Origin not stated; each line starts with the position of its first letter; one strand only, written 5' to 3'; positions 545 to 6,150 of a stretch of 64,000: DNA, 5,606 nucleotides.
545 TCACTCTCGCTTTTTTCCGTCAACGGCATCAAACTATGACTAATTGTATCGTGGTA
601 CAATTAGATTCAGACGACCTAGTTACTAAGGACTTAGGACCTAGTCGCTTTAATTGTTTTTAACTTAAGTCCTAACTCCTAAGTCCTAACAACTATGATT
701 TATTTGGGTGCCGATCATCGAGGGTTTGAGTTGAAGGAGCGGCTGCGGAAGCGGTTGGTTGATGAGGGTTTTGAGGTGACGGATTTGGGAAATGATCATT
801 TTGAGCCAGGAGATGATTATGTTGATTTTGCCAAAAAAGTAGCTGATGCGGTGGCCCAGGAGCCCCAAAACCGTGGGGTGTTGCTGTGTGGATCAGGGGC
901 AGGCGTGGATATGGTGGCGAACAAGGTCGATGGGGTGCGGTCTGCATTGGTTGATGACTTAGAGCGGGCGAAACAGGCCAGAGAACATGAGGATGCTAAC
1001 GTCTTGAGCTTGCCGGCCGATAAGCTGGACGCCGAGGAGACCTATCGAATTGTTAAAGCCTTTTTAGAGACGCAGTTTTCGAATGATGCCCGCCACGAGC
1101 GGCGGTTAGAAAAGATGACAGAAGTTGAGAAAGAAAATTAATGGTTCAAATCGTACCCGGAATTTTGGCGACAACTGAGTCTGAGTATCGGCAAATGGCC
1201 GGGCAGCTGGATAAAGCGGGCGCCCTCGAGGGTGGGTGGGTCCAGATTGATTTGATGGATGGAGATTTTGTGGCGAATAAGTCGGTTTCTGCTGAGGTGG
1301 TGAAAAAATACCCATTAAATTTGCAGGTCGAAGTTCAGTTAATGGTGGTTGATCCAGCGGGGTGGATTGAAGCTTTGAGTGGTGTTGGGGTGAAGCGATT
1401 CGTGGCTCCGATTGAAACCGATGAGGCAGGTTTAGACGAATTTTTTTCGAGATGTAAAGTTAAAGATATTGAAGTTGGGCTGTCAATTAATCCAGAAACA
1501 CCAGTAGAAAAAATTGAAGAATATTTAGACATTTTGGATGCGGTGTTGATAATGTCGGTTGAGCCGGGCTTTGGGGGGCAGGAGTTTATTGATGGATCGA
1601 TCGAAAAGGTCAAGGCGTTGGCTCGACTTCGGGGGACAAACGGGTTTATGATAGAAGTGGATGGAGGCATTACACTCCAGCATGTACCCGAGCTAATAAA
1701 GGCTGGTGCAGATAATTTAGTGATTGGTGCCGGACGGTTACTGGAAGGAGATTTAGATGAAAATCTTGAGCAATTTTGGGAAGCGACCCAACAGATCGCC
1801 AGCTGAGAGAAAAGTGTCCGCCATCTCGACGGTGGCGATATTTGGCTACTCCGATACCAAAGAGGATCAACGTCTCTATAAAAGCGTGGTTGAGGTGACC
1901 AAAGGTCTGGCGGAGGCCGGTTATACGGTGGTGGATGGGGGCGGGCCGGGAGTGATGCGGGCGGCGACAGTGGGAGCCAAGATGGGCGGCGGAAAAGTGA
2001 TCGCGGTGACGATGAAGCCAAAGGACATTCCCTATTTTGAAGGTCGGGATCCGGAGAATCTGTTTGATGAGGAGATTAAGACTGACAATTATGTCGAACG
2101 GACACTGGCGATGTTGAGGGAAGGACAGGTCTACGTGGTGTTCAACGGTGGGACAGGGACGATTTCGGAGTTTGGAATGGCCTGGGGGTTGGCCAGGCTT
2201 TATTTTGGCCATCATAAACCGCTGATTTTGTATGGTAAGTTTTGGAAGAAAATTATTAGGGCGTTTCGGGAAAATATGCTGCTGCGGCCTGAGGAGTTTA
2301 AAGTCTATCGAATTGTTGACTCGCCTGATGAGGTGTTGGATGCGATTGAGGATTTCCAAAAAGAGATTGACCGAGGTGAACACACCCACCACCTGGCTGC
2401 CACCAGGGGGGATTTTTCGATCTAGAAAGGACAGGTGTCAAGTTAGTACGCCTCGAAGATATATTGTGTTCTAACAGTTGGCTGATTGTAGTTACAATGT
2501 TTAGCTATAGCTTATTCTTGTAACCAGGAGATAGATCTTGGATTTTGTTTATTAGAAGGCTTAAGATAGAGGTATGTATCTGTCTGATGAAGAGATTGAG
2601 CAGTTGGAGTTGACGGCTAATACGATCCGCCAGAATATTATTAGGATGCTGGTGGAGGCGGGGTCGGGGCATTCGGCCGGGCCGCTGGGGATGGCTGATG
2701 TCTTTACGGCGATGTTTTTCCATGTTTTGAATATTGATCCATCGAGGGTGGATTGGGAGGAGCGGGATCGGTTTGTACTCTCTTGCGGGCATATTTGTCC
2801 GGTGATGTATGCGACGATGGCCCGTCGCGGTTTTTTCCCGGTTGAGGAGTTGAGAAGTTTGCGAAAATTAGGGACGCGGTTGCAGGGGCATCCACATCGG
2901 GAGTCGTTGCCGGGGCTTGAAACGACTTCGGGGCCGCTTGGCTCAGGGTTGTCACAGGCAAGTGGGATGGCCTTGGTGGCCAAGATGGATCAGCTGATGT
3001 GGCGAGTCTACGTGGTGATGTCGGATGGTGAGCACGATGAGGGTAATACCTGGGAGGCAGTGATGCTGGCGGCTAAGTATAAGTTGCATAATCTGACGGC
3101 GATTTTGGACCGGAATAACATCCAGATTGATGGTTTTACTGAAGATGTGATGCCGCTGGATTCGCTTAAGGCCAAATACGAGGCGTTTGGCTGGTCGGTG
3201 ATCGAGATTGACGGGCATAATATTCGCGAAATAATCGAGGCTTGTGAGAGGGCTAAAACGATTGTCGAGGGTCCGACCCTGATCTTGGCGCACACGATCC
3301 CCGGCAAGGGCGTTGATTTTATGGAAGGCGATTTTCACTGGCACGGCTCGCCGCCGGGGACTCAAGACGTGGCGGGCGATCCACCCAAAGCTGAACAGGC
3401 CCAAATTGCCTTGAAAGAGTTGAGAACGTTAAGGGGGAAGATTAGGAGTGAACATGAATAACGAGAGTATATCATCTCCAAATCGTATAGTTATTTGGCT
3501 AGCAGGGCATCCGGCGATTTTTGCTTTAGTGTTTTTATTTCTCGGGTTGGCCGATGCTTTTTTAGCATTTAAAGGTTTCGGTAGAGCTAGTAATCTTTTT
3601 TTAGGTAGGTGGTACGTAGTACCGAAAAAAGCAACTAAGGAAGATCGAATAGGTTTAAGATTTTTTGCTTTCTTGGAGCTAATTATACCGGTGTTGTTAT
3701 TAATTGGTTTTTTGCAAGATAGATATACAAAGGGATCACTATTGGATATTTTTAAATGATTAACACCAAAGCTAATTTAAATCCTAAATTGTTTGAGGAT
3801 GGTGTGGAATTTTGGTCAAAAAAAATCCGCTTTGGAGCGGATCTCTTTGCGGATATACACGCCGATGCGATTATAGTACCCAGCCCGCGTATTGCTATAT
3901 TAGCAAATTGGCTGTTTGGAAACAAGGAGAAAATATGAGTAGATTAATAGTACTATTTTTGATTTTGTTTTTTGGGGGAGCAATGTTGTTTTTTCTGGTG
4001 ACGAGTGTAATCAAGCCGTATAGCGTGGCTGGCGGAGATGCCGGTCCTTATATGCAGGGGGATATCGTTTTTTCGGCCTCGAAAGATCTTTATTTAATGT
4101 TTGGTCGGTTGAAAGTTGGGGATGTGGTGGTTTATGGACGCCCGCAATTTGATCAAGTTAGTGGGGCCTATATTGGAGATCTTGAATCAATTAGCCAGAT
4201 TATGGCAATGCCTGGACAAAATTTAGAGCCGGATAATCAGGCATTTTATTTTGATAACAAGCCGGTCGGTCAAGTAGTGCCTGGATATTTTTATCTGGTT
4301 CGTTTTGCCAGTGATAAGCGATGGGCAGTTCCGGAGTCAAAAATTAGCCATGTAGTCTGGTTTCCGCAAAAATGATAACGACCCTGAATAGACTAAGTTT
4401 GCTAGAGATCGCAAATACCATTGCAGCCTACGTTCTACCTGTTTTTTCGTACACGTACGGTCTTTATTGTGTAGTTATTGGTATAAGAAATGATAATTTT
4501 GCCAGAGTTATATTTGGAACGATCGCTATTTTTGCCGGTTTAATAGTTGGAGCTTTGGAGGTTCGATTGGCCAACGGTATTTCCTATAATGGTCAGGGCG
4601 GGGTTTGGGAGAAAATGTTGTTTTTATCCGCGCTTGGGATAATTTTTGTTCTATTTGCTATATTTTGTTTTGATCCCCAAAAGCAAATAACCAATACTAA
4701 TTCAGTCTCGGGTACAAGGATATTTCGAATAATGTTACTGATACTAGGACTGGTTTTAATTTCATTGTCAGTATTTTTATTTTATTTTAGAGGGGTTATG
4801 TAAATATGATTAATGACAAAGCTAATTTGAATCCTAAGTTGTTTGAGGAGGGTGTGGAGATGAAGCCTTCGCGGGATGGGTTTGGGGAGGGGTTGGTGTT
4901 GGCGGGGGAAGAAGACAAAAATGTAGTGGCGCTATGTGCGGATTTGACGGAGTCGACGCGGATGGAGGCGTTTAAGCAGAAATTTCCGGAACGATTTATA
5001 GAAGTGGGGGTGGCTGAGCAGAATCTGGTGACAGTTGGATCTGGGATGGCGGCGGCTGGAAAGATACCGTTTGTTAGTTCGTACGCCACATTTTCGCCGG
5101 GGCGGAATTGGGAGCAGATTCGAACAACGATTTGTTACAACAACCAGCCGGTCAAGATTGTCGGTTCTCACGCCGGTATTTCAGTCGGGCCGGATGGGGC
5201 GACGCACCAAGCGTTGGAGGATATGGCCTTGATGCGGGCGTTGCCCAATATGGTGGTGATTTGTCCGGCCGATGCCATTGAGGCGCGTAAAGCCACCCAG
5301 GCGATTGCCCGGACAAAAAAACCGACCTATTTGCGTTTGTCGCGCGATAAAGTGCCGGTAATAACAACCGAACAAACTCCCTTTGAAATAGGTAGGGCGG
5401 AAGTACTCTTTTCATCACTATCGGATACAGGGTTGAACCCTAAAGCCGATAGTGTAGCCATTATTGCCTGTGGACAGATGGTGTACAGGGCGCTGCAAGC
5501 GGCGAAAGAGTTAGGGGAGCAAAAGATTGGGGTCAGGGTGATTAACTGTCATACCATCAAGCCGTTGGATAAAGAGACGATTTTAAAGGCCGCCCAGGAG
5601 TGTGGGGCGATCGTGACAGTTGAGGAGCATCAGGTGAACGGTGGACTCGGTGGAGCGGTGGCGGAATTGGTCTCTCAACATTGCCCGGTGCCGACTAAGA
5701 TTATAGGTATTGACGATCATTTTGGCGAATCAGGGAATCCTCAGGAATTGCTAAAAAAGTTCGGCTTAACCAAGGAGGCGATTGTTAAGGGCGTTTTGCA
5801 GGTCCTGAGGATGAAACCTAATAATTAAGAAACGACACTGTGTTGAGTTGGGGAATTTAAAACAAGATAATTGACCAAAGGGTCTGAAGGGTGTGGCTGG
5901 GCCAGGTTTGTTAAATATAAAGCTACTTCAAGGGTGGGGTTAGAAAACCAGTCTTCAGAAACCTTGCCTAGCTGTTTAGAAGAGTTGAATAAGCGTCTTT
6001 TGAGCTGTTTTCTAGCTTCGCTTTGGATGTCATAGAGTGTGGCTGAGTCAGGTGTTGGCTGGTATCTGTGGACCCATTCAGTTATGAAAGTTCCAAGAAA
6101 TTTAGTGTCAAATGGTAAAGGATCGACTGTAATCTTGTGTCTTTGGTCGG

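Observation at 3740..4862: Cassette inserted between the transketolase N and C subunit genes, flanked by a duplicated tktC 5' end; it carries a catalytically dead S26 signal-peptidase homologue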

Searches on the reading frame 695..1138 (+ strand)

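Call 69: search_protein_families(library=pfam, max_evalue=0.001, proteins=[window:695-1138:+])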
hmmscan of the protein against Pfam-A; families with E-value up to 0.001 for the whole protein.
window:695-1138:+ (148 aa): 1 family
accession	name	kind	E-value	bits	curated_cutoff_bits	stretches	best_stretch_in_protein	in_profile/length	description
PF02502.23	LacAB_rpiB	-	6e-46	156.3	24.7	1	2-141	1-138/138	Ribose/Galactose Isomerase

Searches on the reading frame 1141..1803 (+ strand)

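Call 69: search_protein_families(library=pfam, max_evalue=0.001, proteins=[window:1141-1803:+])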
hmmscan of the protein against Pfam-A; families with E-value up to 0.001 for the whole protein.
window:1141-1803:+ (221 aa): 1 family
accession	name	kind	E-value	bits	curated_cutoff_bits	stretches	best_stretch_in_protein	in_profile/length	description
PF00834.25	Ribul_P_3_epim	-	1.4e-40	139.3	21.1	1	4-197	2-195/198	Ribulose-phosphate 3 epimerase family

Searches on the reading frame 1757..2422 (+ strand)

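Call 69: search_protein_families(library=pfam, max_evalue=0.001, proteins=[window:1757-2422:+])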
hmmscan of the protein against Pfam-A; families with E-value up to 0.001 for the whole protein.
window:1757-2422:+ (222 aa): 2 families
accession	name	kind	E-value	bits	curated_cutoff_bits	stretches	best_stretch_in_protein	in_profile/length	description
PF18306.6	LDcluster4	-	5.8e-16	58.9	26.3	1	25-146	3-117/151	SLOG cluster4 family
PF03641.19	Lysine_decarbox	-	1.7e-13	51.3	27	1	67-196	1-130/131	Possible lysine decarboxylase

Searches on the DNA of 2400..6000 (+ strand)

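Call 25: search_rna_families(source=window, start=2400, end=6000, threshold=evalue, max_evalue=1)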
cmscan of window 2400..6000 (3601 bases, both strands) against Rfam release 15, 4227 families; matches with E-value up to 1: 0.
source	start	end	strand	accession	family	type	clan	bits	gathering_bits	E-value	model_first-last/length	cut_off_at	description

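Call 83: search_dna_similar(query=window:3448-4805:+, collection=phages, mode=distant, max_rows=5)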
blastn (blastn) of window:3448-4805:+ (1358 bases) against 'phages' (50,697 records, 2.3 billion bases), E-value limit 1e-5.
No match.

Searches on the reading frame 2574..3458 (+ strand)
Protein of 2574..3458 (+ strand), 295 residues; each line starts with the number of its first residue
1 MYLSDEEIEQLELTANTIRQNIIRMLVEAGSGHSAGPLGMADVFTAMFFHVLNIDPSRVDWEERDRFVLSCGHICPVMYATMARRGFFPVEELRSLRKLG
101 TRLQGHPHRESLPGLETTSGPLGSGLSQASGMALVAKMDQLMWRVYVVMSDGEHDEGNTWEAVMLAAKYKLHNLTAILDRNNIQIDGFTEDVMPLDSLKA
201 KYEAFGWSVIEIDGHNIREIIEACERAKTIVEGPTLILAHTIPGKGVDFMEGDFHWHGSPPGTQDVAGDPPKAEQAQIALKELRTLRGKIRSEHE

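Call 6: search_protein_families(library=pfam, max_evalue=1, proteins=[window:2574-3458:+])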
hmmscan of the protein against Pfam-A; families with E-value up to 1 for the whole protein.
window:2574-3458:+ (295 aa): 3 families
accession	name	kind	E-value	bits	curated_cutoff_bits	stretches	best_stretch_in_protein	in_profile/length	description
PF00456.26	Transketolase_N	-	1.5e-60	205.4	22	1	14-267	5-269/334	Transketolase, thiamine diphosphate binding domain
PF13292.11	DXP_synthase_N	-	1.7e-12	47.7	21.2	2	8-185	15-175/274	1-deoxy-D-xylulose-5-phosphate synthase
PF00676.26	E1_dh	-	3.8e-05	23.2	22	1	100-237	82-220/300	Dehydrogenase E1 component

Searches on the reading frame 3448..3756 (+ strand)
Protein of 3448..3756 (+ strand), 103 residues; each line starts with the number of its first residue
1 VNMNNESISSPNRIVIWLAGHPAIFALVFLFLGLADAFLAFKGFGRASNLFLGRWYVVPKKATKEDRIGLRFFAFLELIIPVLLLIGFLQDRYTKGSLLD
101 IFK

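Call 6: search_protein_families(library=pfam, max_evalue=1, proteins=[window:3448-3756:+])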
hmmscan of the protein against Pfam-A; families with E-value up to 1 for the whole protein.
seq(103 aa): 0 families

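Call 7: search_protein_families(library=ncbifam, max_evalue=1, proteins=[window:3448-3756:+])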
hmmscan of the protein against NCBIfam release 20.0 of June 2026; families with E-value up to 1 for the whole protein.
seq(103 aa): 2 families
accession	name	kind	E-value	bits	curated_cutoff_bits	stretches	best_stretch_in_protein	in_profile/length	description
NF047787.1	PhglyTportPgtP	equivalog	0.033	12.9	750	1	31-97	261-324/451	phosphoglycerate transporter PgtP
NF005727.0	PRK07546.1-1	equivalog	0.15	11.5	223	1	15-59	116-157/210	hypothetical protein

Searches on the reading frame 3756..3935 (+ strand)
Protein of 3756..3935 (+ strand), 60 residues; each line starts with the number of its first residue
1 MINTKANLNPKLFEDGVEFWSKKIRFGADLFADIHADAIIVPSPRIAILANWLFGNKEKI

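Call 6: search_protein_families(library=pfam, max_evalue=1, proteins=[window:3756-3935:+])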
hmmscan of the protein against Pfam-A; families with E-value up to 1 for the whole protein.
seq(60 aa): 0 families

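Call 7: search_protein_families(library=ncbifam, max_evalue=1, proteins=[window:3756-3935:+])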
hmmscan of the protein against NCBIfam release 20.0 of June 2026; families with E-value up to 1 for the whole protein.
seq(60 aa): 0 families
